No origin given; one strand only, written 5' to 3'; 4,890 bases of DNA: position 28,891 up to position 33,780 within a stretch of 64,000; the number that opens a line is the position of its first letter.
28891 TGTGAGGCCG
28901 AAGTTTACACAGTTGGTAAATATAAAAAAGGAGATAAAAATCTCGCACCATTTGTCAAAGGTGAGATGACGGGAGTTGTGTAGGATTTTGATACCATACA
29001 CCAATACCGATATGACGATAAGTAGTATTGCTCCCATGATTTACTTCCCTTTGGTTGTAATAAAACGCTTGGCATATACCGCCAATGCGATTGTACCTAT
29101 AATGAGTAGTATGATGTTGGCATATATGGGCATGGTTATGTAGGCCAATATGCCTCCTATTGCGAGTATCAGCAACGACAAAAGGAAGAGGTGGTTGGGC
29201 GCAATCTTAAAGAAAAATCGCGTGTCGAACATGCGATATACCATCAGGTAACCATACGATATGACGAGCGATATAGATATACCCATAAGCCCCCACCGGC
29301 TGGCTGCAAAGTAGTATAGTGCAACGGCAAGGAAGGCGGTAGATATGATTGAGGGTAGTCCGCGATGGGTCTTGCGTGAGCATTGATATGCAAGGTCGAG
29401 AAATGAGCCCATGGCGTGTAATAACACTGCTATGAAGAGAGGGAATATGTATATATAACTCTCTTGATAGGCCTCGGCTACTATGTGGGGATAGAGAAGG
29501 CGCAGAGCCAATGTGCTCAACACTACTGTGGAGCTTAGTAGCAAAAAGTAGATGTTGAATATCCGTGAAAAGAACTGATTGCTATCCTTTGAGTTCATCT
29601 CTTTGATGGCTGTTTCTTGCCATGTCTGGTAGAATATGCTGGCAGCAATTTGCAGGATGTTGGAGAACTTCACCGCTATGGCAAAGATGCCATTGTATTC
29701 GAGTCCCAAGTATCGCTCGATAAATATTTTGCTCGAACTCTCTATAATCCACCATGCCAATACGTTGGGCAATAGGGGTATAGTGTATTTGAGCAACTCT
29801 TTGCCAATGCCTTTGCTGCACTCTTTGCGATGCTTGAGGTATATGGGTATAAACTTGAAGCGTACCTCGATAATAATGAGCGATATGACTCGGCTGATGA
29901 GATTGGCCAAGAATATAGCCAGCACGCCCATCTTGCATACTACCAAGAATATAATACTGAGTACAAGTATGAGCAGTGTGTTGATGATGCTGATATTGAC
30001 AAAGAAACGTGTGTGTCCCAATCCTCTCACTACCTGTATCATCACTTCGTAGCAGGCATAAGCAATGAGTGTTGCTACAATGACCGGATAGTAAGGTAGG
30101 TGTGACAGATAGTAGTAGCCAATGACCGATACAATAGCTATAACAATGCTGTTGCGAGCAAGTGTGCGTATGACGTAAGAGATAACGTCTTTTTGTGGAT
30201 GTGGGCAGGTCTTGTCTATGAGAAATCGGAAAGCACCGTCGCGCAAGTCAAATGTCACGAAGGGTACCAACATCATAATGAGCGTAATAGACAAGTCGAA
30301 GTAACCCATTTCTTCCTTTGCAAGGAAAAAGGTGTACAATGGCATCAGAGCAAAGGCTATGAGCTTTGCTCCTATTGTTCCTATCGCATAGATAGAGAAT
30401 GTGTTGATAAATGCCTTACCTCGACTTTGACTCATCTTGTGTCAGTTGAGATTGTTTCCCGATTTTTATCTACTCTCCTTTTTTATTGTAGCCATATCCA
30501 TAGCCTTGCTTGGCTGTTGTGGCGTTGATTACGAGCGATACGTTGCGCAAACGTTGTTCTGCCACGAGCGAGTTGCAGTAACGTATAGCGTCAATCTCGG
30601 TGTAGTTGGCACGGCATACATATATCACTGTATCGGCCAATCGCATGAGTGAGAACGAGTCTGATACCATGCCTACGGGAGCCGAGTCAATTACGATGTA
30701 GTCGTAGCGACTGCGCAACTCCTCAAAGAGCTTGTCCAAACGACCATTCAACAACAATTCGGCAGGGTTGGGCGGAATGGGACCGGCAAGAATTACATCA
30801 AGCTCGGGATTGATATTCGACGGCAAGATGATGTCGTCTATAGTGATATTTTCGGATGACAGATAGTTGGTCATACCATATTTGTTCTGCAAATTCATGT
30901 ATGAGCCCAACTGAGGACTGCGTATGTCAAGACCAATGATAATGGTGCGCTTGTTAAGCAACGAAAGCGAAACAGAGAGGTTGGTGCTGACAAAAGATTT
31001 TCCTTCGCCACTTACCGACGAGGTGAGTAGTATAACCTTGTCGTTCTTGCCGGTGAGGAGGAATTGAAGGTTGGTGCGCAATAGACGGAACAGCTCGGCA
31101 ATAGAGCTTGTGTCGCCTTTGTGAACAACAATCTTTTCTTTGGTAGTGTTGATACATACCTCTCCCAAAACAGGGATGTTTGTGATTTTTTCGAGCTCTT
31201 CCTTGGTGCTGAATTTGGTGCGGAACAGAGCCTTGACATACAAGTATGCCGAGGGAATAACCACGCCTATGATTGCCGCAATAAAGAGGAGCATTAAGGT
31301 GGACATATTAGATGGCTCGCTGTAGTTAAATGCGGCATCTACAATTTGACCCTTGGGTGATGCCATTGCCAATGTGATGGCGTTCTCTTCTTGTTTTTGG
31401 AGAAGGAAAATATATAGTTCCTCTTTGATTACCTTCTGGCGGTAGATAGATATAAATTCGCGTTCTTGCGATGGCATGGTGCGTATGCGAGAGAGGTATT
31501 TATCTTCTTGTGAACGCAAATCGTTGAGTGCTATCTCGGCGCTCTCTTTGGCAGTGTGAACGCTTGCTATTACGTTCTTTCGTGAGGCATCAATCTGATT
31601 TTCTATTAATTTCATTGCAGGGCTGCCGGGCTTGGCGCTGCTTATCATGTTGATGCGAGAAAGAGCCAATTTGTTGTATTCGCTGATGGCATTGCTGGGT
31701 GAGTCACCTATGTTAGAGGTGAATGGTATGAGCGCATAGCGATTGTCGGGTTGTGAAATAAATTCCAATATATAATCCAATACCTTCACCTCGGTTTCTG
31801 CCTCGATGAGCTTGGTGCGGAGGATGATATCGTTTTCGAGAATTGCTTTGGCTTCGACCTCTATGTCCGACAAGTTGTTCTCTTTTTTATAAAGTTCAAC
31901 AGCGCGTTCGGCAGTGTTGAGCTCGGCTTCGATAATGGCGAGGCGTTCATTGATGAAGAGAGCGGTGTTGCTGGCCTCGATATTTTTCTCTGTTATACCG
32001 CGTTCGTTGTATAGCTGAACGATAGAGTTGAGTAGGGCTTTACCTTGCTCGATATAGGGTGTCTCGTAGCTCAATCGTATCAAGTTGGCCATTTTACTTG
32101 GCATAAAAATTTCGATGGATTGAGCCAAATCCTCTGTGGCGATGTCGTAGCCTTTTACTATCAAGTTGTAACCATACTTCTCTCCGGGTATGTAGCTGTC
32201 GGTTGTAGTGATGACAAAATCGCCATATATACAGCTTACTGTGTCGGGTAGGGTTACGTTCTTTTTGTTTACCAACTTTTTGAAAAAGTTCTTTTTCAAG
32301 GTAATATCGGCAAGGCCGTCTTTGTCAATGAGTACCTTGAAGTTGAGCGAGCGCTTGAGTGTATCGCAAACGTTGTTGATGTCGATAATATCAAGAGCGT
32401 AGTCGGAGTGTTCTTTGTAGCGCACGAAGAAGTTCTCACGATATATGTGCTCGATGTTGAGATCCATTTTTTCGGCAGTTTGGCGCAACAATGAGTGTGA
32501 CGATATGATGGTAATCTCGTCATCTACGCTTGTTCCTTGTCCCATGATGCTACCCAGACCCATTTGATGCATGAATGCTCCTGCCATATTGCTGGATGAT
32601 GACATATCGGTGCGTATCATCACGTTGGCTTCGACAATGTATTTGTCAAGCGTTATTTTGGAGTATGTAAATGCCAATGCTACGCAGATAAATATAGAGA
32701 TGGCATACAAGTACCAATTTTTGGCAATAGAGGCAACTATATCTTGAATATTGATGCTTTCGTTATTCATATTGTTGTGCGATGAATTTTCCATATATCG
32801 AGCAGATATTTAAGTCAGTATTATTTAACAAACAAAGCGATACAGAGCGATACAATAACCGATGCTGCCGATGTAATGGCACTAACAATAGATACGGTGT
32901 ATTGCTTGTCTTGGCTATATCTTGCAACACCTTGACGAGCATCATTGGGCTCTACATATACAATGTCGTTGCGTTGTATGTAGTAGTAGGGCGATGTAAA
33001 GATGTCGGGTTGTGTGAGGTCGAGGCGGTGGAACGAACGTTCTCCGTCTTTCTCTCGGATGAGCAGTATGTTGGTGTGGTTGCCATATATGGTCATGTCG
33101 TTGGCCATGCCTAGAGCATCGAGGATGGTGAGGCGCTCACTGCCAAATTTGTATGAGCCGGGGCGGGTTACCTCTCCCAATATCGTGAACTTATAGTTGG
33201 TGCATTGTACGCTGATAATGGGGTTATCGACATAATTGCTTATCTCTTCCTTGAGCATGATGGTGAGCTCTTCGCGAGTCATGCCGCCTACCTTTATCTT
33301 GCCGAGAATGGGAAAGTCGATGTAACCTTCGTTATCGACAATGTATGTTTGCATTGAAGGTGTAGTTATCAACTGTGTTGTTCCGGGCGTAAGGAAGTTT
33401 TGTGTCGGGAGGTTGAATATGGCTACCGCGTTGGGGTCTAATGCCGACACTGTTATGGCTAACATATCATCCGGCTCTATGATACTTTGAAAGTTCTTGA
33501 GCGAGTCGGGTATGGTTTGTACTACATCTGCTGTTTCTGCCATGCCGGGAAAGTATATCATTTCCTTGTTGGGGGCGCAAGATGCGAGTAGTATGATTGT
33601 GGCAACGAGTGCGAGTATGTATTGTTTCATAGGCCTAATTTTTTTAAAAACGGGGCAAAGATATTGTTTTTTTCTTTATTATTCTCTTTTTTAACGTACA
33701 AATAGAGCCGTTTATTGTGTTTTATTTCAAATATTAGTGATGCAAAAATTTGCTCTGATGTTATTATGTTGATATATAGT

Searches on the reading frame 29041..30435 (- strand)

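Call 53: search_protein_families(library=pfam, proteins=[window:29041-30435:-], max_evalue=0.000001)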
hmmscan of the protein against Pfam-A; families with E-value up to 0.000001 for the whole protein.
window:29041-30435:- (464 aa): 1 family
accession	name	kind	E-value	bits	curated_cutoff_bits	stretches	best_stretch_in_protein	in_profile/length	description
PF01943.22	Polysacc_synt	-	4.5e-11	43.1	28.2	1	13-269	5-262/274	Polysaccharide biosynthesis protein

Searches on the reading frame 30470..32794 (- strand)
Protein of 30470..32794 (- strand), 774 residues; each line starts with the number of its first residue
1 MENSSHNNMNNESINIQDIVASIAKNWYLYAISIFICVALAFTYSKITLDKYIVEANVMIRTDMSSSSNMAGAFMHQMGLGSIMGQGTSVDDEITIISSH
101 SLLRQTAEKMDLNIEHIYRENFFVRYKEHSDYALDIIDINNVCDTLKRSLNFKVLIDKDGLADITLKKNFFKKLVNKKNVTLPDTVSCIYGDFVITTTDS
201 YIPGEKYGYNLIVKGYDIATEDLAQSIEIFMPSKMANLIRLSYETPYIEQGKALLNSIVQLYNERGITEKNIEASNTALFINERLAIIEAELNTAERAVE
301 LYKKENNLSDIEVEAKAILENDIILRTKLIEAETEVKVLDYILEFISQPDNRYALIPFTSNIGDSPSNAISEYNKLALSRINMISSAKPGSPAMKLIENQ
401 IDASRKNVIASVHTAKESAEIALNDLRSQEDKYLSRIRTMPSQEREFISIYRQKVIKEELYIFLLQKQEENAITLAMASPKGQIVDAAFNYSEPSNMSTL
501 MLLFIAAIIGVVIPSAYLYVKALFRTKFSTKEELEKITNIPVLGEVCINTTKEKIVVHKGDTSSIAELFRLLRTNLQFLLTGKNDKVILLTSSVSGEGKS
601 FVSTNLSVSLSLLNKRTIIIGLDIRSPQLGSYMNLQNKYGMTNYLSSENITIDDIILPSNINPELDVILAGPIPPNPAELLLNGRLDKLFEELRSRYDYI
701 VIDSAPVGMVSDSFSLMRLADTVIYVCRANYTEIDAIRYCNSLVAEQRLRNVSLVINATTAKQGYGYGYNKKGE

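Call 81: search_protein_families(library=pfam, proteins=[window:30470-32794:-], max_evalue=0.00001)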
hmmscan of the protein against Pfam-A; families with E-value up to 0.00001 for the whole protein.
window:30470-32794:- (774 aa): 3 families
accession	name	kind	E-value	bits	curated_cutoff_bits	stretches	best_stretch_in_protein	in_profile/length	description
PF13614.12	AAA_31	-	1.3e-07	32.1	27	1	586-733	2-153/177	AAA domain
PF02706.20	Wzz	-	1.3e-06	29.1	25.5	1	13-109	2-90/91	Chain length determinant protein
PF13807.11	GNVR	-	6.7e-06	26.4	27.7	0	445-522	4-81/82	G-rich domain on putative tyrosine kinase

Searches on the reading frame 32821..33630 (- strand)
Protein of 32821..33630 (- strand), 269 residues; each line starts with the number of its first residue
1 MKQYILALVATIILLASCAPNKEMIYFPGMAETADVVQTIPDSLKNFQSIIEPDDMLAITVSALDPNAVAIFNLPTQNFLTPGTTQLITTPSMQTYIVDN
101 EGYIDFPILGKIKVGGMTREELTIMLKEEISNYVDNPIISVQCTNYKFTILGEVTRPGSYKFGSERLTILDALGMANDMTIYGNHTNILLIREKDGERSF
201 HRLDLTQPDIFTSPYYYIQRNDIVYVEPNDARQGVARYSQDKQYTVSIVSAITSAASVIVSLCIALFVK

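Call 53: search_protein_families(library=pfam, proteins=[window:32821-33630:-], max_evalue=0.000001)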
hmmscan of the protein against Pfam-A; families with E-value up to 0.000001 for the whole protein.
window:32821-33630:- (269 aa): 2 families
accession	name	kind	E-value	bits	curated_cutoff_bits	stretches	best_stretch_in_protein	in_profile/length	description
PF02563.21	Poly_export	-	2.1e-15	57.1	28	1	50-142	8-75/77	Polysaccharide biosynthesis/export protein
PF22461.2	SLBB_2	-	7.8e-07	29.6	27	0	147-226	2-79/79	SLBB domain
